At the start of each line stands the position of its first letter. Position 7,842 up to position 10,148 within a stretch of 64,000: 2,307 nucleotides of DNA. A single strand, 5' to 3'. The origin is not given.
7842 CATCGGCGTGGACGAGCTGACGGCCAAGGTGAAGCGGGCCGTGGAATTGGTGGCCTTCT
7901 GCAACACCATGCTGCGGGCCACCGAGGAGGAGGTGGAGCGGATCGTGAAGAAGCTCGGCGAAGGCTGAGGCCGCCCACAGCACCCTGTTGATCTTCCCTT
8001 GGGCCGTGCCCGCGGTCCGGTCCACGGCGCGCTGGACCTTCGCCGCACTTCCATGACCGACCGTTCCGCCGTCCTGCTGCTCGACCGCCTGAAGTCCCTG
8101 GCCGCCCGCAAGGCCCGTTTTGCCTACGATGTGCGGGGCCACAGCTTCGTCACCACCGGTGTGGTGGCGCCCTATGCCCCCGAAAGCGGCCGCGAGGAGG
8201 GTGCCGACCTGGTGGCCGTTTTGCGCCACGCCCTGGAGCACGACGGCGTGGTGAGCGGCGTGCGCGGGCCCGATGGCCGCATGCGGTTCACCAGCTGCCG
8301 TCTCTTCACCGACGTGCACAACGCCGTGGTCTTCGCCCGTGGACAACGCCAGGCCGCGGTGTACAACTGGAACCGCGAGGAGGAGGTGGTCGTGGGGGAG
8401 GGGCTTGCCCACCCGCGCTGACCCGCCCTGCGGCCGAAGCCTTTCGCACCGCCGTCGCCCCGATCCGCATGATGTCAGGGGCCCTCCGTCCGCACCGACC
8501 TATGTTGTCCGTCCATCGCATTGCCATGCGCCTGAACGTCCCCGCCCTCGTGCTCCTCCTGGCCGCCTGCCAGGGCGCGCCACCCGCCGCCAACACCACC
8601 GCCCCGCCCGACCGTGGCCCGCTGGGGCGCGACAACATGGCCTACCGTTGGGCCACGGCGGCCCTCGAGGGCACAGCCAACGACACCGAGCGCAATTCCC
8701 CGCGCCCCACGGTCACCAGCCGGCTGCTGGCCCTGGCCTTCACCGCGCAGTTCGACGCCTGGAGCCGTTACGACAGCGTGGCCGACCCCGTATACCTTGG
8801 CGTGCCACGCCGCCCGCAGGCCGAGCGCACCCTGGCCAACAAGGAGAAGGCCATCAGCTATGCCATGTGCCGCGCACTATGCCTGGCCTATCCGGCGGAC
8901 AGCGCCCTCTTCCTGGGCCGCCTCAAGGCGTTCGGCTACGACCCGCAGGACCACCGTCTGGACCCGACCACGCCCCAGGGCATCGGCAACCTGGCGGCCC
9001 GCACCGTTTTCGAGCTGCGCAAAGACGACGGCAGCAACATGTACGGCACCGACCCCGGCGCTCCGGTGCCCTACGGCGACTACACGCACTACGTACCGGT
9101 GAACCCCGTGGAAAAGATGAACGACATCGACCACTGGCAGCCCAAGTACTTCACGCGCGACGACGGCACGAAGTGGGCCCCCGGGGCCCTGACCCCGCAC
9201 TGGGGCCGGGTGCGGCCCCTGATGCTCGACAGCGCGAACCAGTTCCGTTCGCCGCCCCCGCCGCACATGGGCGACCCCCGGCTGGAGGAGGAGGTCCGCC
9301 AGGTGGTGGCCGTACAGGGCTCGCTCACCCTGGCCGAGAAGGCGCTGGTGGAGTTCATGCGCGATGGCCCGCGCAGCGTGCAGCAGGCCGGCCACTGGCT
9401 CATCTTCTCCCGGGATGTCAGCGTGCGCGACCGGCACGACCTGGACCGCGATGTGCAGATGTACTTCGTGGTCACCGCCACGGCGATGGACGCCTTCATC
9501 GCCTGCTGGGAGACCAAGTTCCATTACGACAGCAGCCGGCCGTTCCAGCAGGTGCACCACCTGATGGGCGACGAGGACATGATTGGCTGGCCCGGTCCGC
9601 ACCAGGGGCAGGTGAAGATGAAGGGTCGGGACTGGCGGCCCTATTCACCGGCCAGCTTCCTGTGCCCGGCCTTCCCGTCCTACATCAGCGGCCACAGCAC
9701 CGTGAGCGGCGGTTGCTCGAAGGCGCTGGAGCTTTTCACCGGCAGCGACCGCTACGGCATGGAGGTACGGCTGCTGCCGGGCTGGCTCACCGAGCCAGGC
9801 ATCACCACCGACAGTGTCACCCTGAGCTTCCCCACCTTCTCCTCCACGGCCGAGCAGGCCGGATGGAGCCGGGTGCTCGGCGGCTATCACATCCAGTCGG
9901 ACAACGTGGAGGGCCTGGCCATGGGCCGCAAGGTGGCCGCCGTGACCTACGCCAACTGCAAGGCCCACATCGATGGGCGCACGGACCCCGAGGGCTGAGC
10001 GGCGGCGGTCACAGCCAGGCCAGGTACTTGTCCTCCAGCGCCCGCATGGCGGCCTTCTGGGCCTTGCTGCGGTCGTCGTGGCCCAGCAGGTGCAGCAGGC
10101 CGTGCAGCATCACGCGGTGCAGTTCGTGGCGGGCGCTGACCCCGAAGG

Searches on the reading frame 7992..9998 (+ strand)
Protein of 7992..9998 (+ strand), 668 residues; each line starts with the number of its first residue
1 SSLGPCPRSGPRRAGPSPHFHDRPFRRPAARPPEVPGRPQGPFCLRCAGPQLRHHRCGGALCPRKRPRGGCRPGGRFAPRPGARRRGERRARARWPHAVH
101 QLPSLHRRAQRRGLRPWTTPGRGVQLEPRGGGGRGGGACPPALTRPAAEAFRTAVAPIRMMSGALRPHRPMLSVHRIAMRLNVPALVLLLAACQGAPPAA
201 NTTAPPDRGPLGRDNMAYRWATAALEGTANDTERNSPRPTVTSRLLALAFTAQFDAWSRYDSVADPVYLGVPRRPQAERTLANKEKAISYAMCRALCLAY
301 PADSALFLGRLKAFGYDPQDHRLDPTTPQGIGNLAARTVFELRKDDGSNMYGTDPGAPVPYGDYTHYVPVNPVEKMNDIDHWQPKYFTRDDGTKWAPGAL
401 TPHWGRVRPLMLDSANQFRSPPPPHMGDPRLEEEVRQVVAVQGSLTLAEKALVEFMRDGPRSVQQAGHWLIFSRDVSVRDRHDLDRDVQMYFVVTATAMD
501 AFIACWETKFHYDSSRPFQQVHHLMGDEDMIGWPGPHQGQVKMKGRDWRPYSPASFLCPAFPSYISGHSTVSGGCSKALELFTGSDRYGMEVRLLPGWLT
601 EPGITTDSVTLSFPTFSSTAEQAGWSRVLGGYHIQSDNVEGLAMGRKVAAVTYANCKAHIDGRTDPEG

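Call 26: search_protein_families(library=pfam, proteins=[window:7992-9998:+], max_evalue=0.001)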
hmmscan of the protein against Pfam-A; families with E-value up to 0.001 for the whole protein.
window:7992-9998:+ (668 aa): 3 families
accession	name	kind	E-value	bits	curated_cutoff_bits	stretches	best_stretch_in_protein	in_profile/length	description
PF21167.2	DUF6851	-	3.1e-43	148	27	1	248-384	1-140/140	Domain of unknown function (DUF6851)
PF22778.2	VCPO_2nd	-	2.4e-15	57.5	27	1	489-663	1-174/177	VCPO second helical-bundle domain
PF01569.27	PAP2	-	5.6e-07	29.8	27.2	1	494-654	6-123/130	PAP2 superfamily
